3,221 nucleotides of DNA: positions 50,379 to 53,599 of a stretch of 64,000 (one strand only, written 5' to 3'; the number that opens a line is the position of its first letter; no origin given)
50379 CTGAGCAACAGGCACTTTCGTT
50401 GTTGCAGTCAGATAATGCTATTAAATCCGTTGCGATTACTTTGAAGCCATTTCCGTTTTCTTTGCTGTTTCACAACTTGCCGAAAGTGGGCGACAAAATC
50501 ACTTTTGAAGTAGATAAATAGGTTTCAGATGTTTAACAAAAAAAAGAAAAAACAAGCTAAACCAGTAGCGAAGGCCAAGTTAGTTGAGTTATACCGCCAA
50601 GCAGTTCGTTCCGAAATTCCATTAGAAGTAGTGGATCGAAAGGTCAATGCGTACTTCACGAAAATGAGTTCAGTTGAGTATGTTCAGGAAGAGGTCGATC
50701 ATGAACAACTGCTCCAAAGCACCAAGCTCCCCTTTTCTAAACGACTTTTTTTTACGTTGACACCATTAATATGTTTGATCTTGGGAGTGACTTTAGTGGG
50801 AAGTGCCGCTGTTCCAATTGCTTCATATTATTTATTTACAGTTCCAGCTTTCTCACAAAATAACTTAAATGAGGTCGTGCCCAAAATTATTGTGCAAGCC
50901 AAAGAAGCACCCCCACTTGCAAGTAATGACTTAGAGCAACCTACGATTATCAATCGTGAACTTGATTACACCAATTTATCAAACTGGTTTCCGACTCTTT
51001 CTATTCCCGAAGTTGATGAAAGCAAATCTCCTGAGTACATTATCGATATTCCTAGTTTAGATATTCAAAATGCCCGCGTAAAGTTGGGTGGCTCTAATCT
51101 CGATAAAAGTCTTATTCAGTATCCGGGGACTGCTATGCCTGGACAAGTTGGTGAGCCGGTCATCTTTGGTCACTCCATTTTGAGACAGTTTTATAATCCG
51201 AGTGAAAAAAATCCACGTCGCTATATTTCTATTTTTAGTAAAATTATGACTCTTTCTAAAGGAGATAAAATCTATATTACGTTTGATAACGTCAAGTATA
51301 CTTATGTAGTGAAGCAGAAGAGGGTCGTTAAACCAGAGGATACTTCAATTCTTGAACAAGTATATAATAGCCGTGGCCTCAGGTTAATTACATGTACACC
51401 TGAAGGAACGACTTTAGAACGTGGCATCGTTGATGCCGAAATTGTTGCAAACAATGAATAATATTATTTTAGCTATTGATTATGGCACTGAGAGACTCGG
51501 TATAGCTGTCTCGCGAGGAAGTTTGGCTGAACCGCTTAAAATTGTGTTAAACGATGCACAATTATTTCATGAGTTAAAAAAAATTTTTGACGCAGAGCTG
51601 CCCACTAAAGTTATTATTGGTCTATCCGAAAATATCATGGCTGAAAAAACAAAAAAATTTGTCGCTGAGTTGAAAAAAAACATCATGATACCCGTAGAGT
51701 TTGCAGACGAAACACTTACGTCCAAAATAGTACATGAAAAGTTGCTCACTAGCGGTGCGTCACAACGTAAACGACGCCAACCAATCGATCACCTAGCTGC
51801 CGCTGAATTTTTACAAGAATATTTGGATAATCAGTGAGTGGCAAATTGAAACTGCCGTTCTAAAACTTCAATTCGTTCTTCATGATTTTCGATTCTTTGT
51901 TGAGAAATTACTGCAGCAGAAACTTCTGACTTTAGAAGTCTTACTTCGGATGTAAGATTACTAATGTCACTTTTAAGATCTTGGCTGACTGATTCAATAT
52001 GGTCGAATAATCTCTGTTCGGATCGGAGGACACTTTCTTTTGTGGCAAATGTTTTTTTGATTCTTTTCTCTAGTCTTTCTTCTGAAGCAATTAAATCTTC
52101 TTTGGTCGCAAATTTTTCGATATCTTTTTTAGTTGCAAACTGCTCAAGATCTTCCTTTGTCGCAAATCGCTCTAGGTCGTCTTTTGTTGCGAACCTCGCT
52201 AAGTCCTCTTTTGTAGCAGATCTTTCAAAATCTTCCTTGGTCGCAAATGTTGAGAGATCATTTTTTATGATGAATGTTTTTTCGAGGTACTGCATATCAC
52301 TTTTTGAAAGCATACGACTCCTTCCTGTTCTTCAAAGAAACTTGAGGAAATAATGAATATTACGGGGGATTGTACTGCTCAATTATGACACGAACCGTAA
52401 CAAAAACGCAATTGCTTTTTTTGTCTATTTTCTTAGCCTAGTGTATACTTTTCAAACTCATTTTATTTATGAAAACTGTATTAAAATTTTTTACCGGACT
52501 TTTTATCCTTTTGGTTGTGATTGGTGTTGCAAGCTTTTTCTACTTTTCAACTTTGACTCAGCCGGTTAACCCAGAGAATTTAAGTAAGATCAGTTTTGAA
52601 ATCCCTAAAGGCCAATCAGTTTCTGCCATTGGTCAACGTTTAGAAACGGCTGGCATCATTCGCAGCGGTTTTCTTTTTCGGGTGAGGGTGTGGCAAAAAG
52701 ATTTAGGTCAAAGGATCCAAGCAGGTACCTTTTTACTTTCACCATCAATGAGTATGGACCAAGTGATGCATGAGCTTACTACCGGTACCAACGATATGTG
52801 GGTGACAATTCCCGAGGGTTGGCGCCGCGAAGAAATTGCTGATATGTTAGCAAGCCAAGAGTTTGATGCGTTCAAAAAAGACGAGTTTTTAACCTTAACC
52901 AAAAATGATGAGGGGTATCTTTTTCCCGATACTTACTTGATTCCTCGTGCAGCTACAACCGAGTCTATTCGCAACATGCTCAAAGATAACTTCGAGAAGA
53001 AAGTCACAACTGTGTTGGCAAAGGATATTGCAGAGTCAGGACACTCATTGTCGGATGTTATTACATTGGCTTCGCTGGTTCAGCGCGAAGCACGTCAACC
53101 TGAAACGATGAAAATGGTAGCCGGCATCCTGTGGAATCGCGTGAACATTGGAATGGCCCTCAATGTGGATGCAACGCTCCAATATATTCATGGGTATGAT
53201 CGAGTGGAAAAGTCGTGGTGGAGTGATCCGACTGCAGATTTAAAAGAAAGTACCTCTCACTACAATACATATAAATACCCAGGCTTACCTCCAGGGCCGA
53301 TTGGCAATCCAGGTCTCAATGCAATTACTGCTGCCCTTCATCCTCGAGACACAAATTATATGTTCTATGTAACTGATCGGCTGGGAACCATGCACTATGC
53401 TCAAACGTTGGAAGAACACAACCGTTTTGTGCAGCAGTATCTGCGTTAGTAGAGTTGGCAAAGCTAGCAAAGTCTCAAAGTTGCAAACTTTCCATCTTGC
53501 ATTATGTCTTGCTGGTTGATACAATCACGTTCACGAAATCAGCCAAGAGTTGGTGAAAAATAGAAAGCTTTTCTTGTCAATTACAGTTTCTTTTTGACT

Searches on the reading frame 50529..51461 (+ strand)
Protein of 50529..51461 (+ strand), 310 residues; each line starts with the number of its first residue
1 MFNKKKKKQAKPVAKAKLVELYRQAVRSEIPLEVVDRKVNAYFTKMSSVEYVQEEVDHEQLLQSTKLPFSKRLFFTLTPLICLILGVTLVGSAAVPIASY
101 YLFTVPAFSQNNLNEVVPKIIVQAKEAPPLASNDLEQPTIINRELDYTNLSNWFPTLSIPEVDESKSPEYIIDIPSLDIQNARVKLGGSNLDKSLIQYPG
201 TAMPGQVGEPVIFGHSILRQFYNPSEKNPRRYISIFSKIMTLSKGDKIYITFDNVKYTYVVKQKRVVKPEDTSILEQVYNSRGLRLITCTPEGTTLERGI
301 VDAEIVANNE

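Call 81: search_protein_families(library=pfam, proteins=[window:50529-51461:+], max_evalue=0.0001)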
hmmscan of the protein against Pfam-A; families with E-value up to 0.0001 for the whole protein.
window:50529-51461:+ (310 aa): 1 family
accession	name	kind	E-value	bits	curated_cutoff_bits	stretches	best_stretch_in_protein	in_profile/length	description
PF04203.18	Sortase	-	9.9e-21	74.2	26.6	1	172-305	1-124/125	Sortase domain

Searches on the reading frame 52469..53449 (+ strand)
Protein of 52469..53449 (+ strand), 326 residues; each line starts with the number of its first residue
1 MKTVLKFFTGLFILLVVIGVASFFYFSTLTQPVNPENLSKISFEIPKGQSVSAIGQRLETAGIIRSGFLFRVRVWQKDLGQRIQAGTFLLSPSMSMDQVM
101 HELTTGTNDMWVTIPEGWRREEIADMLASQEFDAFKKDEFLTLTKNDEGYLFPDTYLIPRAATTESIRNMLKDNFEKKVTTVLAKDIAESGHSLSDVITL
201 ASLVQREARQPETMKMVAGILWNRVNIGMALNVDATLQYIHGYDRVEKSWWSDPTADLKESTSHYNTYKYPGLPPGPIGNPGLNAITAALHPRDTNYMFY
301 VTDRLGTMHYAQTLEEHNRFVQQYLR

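Call 81: search_protein_families(library=pfam, proteins=[window:52469-53449:+], max_evalue=0.0001)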
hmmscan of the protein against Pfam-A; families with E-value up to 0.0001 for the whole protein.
window:52469-53449:+ (326 aa): 1 family
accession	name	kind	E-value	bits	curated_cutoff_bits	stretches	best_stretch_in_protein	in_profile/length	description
PF02618.21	YceG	-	6.4e-79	265.7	32.4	1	43-323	1-275/275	YceG-like family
